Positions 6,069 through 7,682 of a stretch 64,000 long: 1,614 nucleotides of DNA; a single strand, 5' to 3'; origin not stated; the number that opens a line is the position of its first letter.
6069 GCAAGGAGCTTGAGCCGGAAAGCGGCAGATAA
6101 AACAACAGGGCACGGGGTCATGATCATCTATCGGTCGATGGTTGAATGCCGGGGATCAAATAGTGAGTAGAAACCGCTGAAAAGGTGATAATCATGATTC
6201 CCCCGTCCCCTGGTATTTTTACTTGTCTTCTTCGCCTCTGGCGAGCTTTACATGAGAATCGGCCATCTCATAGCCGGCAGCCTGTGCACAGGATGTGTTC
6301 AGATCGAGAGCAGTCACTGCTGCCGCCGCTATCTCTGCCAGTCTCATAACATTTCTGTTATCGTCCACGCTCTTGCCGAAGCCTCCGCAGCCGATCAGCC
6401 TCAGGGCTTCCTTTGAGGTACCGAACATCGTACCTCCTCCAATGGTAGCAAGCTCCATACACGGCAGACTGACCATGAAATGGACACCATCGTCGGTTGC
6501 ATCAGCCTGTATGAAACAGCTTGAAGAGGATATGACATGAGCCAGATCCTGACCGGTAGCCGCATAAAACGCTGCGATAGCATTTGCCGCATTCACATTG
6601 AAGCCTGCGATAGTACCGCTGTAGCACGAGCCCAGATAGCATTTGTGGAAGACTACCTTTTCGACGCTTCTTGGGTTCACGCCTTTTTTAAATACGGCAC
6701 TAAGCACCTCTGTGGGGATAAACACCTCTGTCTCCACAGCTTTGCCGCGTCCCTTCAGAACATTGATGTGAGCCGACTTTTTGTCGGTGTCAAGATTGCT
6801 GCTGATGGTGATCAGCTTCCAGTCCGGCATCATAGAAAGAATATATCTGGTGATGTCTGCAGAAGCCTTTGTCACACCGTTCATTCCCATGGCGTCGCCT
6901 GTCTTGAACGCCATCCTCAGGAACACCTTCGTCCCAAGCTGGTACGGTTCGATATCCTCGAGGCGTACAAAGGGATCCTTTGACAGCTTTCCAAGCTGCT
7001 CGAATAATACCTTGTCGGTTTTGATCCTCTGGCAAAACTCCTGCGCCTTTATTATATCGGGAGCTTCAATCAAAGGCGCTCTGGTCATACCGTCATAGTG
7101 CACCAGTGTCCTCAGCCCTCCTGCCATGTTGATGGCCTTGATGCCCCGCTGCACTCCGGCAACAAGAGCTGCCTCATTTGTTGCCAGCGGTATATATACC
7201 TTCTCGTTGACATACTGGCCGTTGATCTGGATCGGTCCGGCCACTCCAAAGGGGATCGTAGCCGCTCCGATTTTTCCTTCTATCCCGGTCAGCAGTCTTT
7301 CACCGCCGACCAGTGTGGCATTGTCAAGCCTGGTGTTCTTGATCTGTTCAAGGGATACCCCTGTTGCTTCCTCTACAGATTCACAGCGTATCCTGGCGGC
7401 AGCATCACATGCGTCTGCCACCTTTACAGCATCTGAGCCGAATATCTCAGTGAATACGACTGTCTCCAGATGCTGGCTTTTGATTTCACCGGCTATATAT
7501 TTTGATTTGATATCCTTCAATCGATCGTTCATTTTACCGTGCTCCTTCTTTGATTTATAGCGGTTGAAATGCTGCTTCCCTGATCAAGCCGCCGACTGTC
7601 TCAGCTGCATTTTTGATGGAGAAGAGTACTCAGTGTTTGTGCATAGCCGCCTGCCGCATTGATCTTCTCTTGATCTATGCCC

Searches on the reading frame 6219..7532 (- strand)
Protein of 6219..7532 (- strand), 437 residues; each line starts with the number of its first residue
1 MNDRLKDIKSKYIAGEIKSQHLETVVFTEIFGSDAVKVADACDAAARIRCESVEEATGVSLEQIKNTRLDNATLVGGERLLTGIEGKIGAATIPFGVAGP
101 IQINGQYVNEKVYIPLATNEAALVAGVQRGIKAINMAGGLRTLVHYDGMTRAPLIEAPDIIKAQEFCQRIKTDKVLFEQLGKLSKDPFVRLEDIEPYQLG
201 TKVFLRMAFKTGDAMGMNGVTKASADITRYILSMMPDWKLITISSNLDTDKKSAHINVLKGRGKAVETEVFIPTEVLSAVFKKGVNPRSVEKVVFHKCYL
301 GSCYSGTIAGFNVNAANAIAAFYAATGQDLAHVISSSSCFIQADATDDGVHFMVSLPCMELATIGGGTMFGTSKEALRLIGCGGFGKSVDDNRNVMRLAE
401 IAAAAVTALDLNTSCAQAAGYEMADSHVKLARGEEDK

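Call 99: search_protein_families(library=pfam, proteins=[window:6219-7532:-], max_evalue=0.00001)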
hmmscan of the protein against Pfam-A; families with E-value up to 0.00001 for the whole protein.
window:6219-7532:- (437 aa): 1 family
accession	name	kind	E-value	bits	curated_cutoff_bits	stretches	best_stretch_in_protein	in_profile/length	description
PF00368.23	HMG-CoA_red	-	7.2e-88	295.5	27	1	46-432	2-368/368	Hydroxymethylglutaryl-coenzyme A reductase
